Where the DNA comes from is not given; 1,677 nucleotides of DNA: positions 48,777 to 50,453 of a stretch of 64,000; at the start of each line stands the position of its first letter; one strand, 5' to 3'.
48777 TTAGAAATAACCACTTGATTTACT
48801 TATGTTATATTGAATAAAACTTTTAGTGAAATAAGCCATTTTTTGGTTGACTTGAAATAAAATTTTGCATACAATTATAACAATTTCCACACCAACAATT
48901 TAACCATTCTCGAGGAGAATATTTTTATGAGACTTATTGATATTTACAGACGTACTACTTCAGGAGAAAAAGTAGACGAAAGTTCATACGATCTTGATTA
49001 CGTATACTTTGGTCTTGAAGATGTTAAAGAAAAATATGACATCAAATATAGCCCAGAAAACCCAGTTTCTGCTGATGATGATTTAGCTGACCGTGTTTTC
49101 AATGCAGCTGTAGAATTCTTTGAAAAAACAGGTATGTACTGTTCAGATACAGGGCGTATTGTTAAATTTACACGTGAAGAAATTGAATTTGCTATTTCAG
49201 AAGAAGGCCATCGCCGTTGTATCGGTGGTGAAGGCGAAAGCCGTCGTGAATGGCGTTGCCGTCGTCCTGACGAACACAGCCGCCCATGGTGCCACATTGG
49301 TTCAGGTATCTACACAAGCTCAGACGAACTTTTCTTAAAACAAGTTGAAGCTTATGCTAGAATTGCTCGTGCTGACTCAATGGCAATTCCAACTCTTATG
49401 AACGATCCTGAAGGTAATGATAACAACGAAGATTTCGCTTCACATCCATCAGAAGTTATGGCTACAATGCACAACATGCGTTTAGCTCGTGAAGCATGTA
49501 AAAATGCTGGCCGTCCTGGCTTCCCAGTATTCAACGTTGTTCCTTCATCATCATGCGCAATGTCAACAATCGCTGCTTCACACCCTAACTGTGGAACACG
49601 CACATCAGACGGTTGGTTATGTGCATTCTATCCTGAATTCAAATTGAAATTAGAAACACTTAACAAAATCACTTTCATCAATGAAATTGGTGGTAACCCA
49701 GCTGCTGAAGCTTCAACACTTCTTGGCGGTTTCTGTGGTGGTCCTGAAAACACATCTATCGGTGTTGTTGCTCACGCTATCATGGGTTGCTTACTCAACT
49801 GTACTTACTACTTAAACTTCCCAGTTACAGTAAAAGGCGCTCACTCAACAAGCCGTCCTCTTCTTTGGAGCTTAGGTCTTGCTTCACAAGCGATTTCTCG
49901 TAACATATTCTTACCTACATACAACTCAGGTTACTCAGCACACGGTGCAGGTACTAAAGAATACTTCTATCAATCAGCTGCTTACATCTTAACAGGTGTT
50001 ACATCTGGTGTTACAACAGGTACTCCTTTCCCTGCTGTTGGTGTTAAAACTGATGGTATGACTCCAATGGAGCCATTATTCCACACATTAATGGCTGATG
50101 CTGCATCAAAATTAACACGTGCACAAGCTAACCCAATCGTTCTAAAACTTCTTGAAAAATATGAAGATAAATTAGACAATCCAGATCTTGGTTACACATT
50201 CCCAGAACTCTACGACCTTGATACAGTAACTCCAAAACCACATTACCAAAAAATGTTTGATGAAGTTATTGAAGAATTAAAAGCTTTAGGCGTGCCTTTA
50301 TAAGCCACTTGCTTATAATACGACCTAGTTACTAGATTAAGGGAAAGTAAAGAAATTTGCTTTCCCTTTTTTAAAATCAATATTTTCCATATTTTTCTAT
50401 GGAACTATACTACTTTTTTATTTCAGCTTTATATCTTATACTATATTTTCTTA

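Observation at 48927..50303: Pyrrolysine-free MtmB-family methyltransferase paired with a BCCT carrier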

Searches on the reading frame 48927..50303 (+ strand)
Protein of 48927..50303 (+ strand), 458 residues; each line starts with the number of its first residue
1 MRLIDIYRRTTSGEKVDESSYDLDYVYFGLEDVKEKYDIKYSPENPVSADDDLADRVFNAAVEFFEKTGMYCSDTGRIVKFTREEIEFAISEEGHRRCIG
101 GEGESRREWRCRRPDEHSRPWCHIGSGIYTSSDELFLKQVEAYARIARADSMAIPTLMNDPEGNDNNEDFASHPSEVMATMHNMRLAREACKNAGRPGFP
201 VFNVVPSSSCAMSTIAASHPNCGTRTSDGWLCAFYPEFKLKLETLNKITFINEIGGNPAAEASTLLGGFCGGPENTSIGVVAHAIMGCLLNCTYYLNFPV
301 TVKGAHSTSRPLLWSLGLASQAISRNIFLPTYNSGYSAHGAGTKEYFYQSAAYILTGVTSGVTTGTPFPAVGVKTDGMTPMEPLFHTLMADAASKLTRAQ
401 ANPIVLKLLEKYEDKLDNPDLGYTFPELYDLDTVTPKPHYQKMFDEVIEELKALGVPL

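Call 3: search_protein_families(library=pfam, proteins=[window:48927-50303:+], max_evalue=0.01)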
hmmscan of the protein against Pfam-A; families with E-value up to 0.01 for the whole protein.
window:48927-50303:+ (458 aa): 1 family
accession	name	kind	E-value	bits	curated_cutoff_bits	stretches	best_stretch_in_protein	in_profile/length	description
PF05369.18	MtmB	-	1.3e-70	239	25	1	3-455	3-449/450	Monomethylamine methyltransferase MtmB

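Call 4: search_protein_families(library=ncbifam, proteins=[window:48927-50303:+], max_evalue=0.01)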
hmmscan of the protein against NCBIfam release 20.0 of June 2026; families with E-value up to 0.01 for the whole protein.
window:48927-50303:+ (458 aa): 0 families

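Call 5: search_solved_structures(query=window:48927-50303:+, max_evalue=0.01, show_alignments=2)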
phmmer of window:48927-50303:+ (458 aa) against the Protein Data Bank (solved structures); distinct sequences matched with E-value up to 0.01: 2.
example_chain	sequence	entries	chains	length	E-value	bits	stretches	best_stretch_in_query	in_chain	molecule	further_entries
1l2q_A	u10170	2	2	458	4e-43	151.2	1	4-456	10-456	monomethylamine methyltransferase | Monomethylamine methyltransferase mtmB1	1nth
1tv2_A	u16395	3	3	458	5.9e-43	150.6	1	4-456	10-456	Monomethylamine methyltransferase mtmB1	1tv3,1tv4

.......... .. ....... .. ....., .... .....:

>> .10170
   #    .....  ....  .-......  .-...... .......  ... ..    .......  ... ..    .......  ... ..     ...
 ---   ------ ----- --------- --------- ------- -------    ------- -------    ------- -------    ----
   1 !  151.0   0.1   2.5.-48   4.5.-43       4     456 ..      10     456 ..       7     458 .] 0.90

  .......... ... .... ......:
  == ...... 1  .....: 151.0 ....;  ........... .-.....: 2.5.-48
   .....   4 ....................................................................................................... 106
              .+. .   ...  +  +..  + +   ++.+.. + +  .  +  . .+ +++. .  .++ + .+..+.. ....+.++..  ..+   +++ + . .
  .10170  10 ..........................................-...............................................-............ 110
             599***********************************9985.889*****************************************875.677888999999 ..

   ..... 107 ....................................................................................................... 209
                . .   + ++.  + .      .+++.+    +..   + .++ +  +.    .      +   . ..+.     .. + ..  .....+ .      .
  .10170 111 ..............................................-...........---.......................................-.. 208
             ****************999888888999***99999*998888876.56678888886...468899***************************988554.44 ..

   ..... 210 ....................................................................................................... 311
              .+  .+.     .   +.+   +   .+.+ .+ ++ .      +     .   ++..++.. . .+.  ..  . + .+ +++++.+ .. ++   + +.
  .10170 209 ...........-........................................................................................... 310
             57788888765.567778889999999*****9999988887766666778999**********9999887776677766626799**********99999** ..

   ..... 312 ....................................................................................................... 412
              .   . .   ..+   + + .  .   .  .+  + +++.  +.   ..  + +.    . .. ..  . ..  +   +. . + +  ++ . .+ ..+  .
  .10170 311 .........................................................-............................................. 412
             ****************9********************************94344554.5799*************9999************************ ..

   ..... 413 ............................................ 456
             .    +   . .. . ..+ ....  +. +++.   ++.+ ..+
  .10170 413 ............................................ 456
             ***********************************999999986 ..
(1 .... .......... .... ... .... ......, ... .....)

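Call 12: find_homologous_proteins(query=window:48927-50303:+, max_evalue=0.00001)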
Query window:48927-50303:+ (458 aa): 228 proteins with E <= 0.00001 among 8000 candidates; the best 120 are listed.
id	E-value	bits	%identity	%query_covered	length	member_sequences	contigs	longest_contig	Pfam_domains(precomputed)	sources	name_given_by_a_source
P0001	0.0e+0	1071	100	100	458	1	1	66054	PF05369.19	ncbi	-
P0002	2.3e-257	872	81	100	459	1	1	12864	PF05369.19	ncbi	-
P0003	1.9e-255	866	80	100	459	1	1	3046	PF05369.19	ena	-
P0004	9.7e-241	818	77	100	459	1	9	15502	PF05369.19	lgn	-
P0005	3.4e-239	812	77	100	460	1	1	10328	PF05369.19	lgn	-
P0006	2.2e-231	787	74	100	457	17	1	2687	PF05369.19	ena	-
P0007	4.2e-229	779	76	95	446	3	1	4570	PF05369.19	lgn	-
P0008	1.1e-158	547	52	100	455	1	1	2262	PF05369.19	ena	-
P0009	5.0e-150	519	52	100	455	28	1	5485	PF05369.19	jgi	-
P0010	1.1e-143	498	50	100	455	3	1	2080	PF05369.19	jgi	jgi:methylamine--corrinoid protein Co-methyltransferase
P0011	9.8e-142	491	49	100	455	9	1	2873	PF05369.19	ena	-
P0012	6.8e-132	459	45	100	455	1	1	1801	PF05369.19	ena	-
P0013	1.0e-131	458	46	100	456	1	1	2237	PF05369.19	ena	-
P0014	6.3e-122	426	44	96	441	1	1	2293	PF05369.19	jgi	jgi:hypothetical protein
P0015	1.1e-116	409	44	99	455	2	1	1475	PF05369.19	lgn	-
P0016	1.7e-116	408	44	99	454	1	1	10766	PF05369.19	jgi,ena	-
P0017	4.2e-116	407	43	99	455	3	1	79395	PF05369.19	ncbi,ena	-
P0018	3.6e-115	404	42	100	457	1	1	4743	PF05369.19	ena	-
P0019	7.7e-115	403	42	96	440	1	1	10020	PF05369.19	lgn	-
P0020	1.7e-114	401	42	99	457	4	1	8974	PF05369.19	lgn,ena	-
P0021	5.0e-111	390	43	100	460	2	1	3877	PF05369.19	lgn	-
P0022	8.4e-111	389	41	100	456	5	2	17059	PF05369.19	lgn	-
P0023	1.2e-110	389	42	96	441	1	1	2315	PF05369.19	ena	-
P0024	2.9e-110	387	40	99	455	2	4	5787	PF05369.19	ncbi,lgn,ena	-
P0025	4.8e-110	387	41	99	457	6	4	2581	PF05369.19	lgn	-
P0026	8.4e-110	386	43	100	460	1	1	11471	PF05369.19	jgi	-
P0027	1.1e-109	385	40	99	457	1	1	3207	PF05369.19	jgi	-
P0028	1.2e-109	385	42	100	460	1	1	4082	PF05369.19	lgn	-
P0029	3.0e-109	384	41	99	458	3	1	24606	PF05369.19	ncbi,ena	-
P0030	3.1e-109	384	41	99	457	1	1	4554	PF05369.19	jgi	-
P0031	3.1e-109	384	42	100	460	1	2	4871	PF05369.19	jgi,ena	-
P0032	5.7e-109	383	43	100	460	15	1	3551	PF05369.19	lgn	-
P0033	1.8e-108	382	42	100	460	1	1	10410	PF05369.19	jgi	jgi:hypothetical protein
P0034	2.3e-108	381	40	99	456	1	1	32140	PF05369.19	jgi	jgi:methylamine--corrinoid protein Co-methyltransferase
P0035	2.8e-108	381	42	100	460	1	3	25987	PF05369.19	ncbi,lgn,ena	-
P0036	4.7e-108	380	40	99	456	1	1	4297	PF05369.19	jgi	-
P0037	5.8e-108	380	40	100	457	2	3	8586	PF05369.19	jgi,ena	-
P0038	7.1e-108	380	42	99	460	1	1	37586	PF05369.19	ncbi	ncbi:MAG: monomethylamine:corrinoid methyltransferase [Spirochaetota bacterium]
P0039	1.0e-107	379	40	100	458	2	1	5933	PF05369.19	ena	-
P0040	1.2e-107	379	40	100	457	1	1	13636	PF05369.19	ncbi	-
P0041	1.7e-107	378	41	100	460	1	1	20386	PF05369.19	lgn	-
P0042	5.3e-107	377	40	99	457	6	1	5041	PF05369.19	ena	-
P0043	7.3e-107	376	42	100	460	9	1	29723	PF05369.19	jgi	-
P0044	7.4e-107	376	40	98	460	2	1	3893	PF05369.19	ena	-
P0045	1.1e-106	376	41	97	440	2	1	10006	PF05369.19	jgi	-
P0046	1.2e-106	376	39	98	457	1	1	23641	PF05369.19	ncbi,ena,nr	ncbi:MAG: monomethylamine:corrinoid methyltransferase [Planctomycetes bacterium]|nr:monomethylamine:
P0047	1.2e-106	376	41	98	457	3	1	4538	PF05369.19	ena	-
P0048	2.1e-106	375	42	100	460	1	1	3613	PF05369.19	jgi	jgi:hypothetical protein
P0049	2.3e-106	375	39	98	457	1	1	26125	PF05369.19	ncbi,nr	ncbi:MAG: monomethylamine:corrinoid methyltransferase [Planctomycetes bacterium]|nr:monomethylamine:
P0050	3.4e-106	374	42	100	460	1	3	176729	PF05369.19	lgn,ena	-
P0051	4.4e-106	374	40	99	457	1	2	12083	PF05369.19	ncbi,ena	-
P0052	5.9e-106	373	40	99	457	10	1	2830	PF05369.19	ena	-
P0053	2.3e-105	371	39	98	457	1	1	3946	PF05369.19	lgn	-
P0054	2.4e-105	371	39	98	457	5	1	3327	PF05369.19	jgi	jgi:methylamine--corrinoid protein Co-methyltransferase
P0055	2.5e-105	371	40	98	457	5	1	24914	PF05369.19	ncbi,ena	-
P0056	3.5e-105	371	39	99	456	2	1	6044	PF05369.19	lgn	-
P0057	3.6e-105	371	40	98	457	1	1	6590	PF05369.19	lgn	-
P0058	5.4e-105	370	40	99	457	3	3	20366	PF05369.19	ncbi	ncbi:MAG: monomethylamine:corrinoid methyltransferase [Planctomycetota bacterium]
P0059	1.2e-104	369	40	99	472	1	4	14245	PF05369.19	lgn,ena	-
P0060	1.3e-104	369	40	100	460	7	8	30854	PF05369.19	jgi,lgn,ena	jgi:methylamine--corrinoid protein Co-methyltransferase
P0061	3.6e-104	367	41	100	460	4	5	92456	PF05369.19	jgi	-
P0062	5.6e-104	367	38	99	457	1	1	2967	PF05369.19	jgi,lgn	-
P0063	1.6e-103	365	41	100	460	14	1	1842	PF05369.19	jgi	jgi:methylamine--corrinoid protein Co-methyltransferase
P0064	5.5e-103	363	39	99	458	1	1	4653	PF05369.19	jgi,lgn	-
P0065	6.8e-103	363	39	99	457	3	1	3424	PF05369.19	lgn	-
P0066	7.2e-103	363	41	100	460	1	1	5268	PF05369.19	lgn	-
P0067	1.4e-102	362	39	95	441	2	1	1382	PF05369.19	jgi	jgi:methylamine--corrinoid protein Co-methyltransferase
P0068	2.8e-102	361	38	99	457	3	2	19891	PF05369.19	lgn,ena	-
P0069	3.7e-102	361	38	99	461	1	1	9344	PF05369.19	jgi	-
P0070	2.7e-101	358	39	99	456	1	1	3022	PF05369.19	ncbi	-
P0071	6.8e-101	357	38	99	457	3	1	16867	PF05369.19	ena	-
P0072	8.3e-101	356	41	93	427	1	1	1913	PF05369.19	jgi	-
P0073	8.6e-101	356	39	100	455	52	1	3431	PF05369.19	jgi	jgi:hypothetical protein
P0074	1.2e-100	356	39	99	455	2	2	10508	PF05369.19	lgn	-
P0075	1.5e-99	352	38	99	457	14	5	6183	PF05369.19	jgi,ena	-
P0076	3.0e-99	351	37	100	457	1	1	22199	PF05369.19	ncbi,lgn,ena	-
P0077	1.1e-97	346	39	100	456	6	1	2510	PF05369.19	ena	-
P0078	2.3e-97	345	38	100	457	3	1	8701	PF05369.19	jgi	-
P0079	1.2e-96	343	40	100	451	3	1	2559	PF05369.19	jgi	-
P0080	2.4e-96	342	38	100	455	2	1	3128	PF05369.19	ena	-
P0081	9.4e-95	336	40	100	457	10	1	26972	PF05369.19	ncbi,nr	ncbi:MAG: monomethylamine:corrinoid methyltransferase [Firmicutes bacterium]|nr:monomethylamine:corr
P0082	1.3e-94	336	56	60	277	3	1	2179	PF05369.19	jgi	-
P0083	1.4e-94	336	38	100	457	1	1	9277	PF05369.19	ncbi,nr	ncbi:MAG: monomethylamine:corrinoid methyltransferase [Proteobacteria bacterium]|nr:monomethylamine:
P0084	8.0e-94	333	38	99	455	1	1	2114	PF05369.19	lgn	-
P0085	1.2e-93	333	36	100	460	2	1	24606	PF05369.19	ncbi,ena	-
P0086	2.5e-93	332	39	100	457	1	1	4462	PF05369.19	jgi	jgi:methylamine--corrinoid protein Co-methyltransferase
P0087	5.8e-92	327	39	99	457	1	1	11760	PF05369.19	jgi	-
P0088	1.7e-91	326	38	99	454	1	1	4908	PF05369.19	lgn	-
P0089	4.6e-91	324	39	100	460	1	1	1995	PF05369.19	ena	-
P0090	5.1e-91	324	36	100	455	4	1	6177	PF05369.19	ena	-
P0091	7.7e-91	323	37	100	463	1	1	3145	PF05369.19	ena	-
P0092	2.4e-90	322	38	100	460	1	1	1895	PF05369.19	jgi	-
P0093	4.4e-90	321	39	99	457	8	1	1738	PF05369.19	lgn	-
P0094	1.2e-89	319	39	100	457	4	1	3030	PF05369.19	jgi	-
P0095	1.3e-89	319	38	99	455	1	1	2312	PF05369.19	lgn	-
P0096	1.4e-89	319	38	100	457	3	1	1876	PF05369.19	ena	-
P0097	1.8e-89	319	37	99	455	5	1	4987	PF05369.19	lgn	-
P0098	6.1e-89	317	37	99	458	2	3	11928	PF05369.19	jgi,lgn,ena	-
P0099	6.5e-89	317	37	99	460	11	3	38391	PF05369.19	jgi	-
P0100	4.2e-88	314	38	100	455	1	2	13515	PF05369.19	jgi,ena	-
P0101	6.0e-88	314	37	100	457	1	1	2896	PF05369.19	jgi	jgi:hypothetical protein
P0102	1.1e-87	313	36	100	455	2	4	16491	PF05369.19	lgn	-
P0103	1.3e-87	313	36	100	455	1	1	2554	PF05369.19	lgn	-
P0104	1.8e-87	312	38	100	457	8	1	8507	PF05369.19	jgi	jgi:hypothetical protein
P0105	1.9e-87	312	37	100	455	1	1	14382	PF05369.19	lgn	-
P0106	3.4e-87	311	37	99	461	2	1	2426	PF05369.19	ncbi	-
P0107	5.5e-87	311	37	100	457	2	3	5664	PF05369.19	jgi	jgi:methylamine--corrinoid protein Co-methyltransferase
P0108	6.1e-87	311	35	100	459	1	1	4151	PF05369.19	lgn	-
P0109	7.5e-87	310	36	99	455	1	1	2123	PF05369.19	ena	-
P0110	8.4e-87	310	35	100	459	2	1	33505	PF05369.19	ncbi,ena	-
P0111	3.0e-86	308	37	100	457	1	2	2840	PF05369.19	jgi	-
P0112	3.6e-86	308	38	100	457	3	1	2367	PF05369.19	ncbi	-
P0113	1.6e-85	306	39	100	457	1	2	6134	PF05369.19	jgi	-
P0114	4.6e-85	304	36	100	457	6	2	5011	PF05369.19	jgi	-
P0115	6.8e-85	304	36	100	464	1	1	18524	PF05369.19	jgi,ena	-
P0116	1.3e-84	303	37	99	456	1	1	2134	PF05369.19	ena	-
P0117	3.5e-84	301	36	99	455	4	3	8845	PF05369.19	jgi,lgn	-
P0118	5.1e-84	301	35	100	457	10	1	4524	PF05369.19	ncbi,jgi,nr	ncbi:MAG: hypothetical protein DRP87_18155 [Spirochaetes bacterium]|nr:MAG: hypothetical protein DRP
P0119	7.9e-84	300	36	100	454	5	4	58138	PF05369.19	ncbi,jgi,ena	-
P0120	9.4e-84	300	36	100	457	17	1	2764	PF05369.19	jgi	-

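Call 13: find_encoding_contigs(protein=P0001, flank=10000, max_places=3)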
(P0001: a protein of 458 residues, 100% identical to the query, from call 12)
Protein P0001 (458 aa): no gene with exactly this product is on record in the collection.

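Call 14: find_encoding_contigs(protein=P0002, flank=10000, max_places=3)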
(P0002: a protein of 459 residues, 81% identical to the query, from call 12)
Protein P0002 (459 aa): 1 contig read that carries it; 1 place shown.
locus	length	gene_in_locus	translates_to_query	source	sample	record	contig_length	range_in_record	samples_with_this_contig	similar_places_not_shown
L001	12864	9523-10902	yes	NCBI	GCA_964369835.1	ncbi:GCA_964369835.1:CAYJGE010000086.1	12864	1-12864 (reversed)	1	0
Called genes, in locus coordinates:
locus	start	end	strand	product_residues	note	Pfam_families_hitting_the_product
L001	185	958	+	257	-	-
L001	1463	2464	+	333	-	PF00291:PALP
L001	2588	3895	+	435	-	PF00815:Histidinol_dh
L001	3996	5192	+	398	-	PF00155:Aminotran_1_2, PF01041:DegT_DnrJ_EryC1, PF00266:Aminotran_5 (weak), PF01212:Beta_elim_lyase (weak)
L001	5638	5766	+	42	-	-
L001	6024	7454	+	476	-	PF06253:MTTB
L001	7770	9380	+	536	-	PF02028:BCCT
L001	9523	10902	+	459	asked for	PF05369:MtmB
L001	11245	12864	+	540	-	?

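Call 22: find_related_loci(query=A1, collection=genome_contigs, flank=10000)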
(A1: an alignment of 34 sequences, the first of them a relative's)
Query A1 (458 aa) in genome_contigs; peptide patterns used: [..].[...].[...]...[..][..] (x = any residue, [..] = any of these).
161 stretches matched a pattern; 144 encode a relative of the query (tblastn E <= 1e-3); the best 80 are kept; 80 distinct loci.
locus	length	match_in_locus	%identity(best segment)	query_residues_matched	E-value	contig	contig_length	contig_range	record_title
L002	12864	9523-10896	81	1-458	0e+0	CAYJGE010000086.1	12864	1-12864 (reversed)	MAG TPA_asm: uncultured Mailhella sp. isolate ERP123703_co1_306 genome assembly, contig: NODE_5133_length_12864_cov_51.5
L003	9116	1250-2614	74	1-458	0e+0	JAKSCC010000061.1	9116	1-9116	MAG: Desulfobacterales bacterium isolate MAG.254 k141_6025113, whole genome shotgun sequence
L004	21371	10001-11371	73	1-458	0e+0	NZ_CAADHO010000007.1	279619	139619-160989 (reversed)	Desulfoluna butyratoxydans isolate Desulfoluna butyratoxydans MSL71, whole genome shotgun sequence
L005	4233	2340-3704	72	1-458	0e+0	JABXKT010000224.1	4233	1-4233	MAG: Desulfobacteraceae bacterium isolate GLD-1 scaffold_1607, whole genome shotgun sequence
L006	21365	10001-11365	72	1-458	0e+0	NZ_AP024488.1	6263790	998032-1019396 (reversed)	Desulfoluna limicola strain ASN36 chromosome, complete genome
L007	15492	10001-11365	71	1-458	0e+0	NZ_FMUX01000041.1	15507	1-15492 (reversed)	Desulfoluna spongiiphila strain AA1, whole genome shotgun sequence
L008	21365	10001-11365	72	1-458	0e+0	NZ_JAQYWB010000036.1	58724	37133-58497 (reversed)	MAG: Desulfoluna sp. isolate Pyr_d60_bin26 Pyr_d60_bin.26.orig_d60_contig-145_439, whole genome shotgun sequence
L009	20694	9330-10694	43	1-458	7e-120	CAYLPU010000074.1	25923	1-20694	MAG TPA_asm: uncultured Anaerolineales bacterium isolate binchicken_co243_290 genome assembly, contig: NODE_1343_length_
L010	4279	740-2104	43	1-458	1e-117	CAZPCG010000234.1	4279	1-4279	MAG TPA_asm: uncultured Spirochaetota bacterium isolate binchicken_co395_73 genome assembly, contig: NODE_13798_length_4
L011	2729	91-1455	43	1-458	7e-120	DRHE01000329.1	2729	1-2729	MAG TPA_asm: Spirochaetales bacterium isolate HyVt-362 HyVt-362_k145_690830, whole genome shotgun sequence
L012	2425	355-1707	41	1-455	1e-119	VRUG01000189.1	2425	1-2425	MAG: Planctomycetota bacterium isolate MohnsGC08_bin181 NODE_336_length_2425_cov_14.732538, whole genome shotgun sequenc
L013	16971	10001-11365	42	1-458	2e-113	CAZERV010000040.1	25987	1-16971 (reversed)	MAG TPA_asm: uncultured Spirochaetaceae bacterium isolate binchicken_co136_132 genome assembly, contig: NODE_849_length_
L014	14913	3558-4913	42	3-457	5e-113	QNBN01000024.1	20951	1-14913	MAG: Spirochaetes bacterium isolate B62_G9 B62_Guay9_scaffold_01485, whole genome shotgun sequence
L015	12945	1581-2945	40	1-458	3e-113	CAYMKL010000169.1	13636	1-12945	MAG TPA_asm: uncultured Anaerolineae bacterium isolate SRP167671_co1_184 genome assembly, contig: NODE_5294_length_13636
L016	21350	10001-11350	41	5-458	2e-112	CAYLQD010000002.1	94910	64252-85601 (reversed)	MAG TPA_asm: uncultured Planctomycetota bacterium isolate binchicken_co97_512 genome assembly, contig: NODE_696_length_9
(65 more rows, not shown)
